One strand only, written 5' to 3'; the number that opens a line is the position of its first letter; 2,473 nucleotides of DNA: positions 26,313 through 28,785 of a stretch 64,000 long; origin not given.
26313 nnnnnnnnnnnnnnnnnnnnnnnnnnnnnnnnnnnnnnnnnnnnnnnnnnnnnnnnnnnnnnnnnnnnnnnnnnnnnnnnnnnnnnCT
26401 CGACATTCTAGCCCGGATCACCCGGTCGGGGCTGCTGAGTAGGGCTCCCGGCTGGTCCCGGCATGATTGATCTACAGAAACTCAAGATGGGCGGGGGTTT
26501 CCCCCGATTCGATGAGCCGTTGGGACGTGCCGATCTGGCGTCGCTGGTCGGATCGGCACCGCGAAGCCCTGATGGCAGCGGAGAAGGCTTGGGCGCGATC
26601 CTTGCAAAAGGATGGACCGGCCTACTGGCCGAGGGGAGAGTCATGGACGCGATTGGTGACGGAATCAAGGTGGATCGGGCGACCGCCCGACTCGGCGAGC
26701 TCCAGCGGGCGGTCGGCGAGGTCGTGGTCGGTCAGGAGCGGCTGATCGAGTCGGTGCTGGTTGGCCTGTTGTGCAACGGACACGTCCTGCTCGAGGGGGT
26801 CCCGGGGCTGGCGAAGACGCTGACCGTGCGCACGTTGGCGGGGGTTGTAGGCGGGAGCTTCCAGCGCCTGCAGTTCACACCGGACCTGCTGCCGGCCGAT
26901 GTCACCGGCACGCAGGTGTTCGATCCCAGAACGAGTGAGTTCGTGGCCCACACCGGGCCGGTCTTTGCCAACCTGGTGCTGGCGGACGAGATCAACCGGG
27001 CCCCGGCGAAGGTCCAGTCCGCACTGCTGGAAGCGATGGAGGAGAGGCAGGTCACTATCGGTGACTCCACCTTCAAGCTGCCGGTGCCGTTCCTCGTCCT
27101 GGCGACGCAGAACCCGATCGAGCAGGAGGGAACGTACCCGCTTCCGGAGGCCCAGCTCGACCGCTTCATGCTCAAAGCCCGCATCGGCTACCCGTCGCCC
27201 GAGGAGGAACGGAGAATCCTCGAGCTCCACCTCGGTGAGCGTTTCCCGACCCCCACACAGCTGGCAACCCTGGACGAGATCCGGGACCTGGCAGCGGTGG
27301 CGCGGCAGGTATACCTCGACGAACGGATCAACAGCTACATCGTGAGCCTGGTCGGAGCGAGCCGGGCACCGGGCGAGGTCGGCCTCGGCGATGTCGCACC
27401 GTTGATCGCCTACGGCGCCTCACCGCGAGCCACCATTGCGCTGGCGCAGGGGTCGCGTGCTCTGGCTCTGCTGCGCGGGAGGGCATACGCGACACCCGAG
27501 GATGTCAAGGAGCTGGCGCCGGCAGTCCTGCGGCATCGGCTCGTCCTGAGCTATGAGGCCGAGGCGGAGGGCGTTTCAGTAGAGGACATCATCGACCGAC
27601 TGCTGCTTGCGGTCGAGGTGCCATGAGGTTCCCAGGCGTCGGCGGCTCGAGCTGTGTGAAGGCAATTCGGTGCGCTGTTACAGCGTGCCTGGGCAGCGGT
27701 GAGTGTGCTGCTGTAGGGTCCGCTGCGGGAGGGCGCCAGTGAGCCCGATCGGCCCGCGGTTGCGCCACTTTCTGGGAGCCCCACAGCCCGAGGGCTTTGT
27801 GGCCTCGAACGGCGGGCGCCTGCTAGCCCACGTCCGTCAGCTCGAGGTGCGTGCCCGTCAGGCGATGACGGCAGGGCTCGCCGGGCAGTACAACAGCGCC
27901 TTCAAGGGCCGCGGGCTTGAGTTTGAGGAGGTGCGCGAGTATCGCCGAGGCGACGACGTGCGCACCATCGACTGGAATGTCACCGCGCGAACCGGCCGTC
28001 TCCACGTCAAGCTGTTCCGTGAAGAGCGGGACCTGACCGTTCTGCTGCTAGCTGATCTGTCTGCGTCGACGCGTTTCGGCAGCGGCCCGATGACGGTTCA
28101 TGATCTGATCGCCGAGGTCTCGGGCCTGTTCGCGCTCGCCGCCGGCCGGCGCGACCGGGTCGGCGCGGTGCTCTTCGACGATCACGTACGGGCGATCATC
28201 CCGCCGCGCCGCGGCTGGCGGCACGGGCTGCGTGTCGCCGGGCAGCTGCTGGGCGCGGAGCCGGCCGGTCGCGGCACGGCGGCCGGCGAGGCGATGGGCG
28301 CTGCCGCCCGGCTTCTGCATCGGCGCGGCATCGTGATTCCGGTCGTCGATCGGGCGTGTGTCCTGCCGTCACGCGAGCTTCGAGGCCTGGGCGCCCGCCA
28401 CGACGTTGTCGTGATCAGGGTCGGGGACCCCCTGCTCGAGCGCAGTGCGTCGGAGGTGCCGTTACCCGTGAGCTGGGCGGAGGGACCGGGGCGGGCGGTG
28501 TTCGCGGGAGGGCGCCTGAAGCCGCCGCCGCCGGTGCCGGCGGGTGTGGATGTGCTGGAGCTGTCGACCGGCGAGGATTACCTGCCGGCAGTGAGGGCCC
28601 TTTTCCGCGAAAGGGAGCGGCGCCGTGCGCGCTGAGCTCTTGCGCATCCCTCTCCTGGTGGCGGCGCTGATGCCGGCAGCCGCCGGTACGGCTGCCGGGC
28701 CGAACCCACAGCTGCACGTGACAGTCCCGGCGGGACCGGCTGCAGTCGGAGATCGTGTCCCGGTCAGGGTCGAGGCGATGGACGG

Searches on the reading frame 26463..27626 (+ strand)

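Call 86: search_protein_families(library=pfam, proteins=[window:26463-27626:+], max_evalue=0.00001)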
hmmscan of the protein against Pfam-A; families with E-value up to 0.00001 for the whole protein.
window:26463-27626:+ (387 aa): 5 families
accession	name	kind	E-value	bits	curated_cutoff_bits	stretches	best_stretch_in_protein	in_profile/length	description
PF07726.17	AAA_3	-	6.6e-65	217.3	27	1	107-237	1-131/131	ATPase family associated with various cellular activities (AAA)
PF17863.7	AAA_lid_2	-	7.9e-24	83.6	22.7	1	312-379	6-73/74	AAA lid domain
PF20030.5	bpMoxR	-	3.2e-14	52.9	27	1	76-253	2-178/205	MoxR domain in the MoxR-vWA-beta-propeller ternary systems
PF07728.20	AAA_5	-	3.2e-13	50.3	22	1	107-235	1-139/139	AAA domain (dynein-related subfamily)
PF00493.29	MCM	-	3.9e-06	26.6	23.3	1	104-220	56-175/224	MCM P-loop domain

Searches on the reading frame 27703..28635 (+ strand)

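Call 86: search_protein_families(library=pfam, proteins=[window:27703-28635:+], max_evalue=0.00001)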
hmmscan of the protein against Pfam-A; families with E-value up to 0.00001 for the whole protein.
window:27703-28635:+ (310 aa): 1 family
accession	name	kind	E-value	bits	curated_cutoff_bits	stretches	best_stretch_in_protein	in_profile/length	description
PF01882.25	DUF58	-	1.2e-44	152.5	23.4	1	76-244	1-172/216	Protein of unknown function DUF58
